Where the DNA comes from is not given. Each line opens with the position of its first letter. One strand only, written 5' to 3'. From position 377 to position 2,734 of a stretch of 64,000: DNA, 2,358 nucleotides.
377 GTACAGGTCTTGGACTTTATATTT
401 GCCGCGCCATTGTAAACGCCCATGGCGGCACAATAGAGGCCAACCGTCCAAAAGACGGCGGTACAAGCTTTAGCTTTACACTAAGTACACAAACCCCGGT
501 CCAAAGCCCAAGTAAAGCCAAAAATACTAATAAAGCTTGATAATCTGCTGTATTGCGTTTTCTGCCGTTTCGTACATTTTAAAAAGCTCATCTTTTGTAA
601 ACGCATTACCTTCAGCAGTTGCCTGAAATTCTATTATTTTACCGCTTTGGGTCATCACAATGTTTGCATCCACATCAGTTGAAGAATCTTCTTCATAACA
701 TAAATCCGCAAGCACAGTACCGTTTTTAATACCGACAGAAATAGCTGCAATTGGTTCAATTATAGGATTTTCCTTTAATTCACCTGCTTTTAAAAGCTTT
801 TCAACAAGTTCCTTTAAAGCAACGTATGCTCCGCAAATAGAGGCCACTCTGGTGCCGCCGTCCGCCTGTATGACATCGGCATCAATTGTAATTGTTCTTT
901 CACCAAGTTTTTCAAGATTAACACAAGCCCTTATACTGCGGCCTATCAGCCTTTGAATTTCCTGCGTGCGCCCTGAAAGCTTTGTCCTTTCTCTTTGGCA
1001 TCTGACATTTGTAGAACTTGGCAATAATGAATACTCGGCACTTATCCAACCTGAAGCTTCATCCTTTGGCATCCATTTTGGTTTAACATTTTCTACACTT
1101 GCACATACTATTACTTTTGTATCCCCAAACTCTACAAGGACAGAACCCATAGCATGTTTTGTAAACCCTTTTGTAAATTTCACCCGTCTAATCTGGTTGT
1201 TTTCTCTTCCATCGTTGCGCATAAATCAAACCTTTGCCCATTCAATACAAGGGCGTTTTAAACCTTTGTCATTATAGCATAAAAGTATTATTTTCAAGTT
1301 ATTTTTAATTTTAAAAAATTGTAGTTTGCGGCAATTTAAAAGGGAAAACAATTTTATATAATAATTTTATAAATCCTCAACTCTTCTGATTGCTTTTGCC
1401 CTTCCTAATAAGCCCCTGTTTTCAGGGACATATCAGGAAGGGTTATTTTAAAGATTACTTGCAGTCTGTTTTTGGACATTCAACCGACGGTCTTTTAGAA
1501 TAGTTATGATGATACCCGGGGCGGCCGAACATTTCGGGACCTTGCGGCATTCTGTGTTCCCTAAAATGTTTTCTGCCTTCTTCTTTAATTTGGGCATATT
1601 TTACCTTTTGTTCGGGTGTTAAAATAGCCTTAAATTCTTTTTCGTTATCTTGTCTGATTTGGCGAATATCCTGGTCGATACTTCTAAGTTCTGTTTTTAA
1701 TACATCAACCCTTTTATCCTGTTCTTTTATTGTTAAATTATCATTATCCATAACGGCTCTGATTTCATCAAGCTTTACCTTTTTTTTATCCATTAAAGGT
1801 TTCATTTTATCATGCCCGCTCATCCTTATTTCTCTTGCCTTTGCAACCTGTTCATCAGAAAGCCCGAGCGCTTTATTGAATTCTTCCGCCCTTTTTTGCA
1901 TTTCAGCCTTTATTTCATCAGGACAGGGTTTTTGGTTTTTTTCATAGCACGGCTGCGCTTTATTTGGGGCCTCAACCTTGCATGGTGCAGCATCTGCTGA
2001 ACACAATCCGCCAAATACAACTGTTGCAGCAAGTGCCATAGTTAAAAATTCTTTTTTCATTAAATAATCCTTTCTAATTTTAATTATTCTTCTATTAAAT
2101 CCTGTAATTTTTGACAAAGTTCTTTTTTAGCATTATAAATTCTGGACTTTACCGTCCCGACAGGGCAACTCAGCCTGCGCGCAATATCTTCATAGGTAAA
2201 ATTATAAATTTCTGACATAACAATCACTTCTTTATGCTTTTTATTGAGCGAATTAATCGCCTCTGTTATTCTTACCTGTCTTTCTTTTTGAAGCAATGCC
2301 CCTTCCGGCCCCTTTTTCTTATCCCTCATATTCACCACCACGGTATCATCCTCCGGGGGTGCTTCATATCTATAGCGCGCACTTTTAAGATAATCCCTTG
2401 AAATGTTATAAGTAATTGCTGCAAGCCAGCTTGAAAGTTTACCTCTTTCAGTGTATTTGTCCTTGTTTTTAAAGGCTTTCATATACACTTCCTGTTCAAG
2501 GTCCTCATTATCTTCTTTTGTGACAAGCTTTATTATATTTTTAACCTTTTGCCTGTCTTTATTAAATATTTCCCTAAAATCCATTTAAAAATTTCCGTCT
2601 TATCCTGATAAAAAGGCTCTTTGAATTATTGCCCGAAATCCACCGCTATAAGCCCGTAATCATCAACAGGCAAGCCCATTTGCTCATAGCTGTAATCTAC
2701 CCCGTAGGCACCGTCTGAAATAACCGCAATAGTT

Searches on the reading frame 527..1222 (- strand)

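Call 9: search_protein_families(library=pfam, proteins=[window:527-1222:-], max_evalue=0.001)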
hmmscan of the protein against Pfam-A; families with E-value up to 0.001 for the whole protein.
window:527-1222:- (231 aa): 2 families
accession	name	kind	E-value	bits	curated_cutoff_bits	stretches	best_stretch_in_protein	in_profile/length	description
PF01138.27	RNase_PH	-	9.3e-29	100.9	25.5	1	10-137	1-125/130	3' exoribonuclease family, domain 1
PF03725.20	RNase_PH_C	-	7e-13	48.8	20.8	1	157-222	2-66/67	3' exoribonuclease family, domain 2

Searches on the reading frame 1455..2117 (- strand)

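Call 9: search_protein_families(library=pfam, proteins=[window:1455-2117:-], max_evalue=0.001)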
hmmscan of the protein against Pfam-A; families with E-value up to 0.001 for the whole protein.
window:1455-2117:- (220 aa): 1 family
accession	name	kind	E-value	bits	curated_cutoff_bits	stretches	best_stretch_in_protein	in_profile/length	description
PF07813.17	LTXXQ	-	6.6e-06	27.2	24.3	1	73-177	2-99/100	LTXXQ motif family protein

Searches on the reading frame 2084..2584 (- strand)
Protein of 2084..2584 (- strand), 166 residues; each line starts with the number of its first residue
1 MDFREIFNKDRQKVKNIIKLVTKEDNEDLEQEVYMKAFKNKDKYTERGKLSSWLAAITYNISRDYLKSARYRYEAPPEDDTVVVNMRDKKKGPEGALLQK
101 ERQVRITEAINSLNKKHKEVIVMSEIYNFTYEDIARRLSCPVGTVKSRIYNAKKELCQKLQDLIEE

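Call 9: search_protein_families(library=pfam, proteins=[window:2084-2584:-], max_evalue=0.001)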
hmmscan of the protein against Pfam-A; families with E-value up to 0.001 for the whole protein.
window:2084-2584:- (166 aa): 3 families
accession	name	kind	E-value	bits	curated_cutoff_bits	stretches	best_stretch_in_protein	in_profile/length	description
PF08281.18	Sigma70_r4_2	-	3.8e-15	55.7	25.7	1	105-156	3-54/54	Sigma-70, region 4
PF04545.22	Sigma70_r4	-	1.9e-08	34.1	24.1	1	109-152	1-44/50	Sigma-70, region 4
PF04542.20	Sigma70_r2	-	5.2e-08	33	24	1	12-70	7-69/71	Sigma-70 region 2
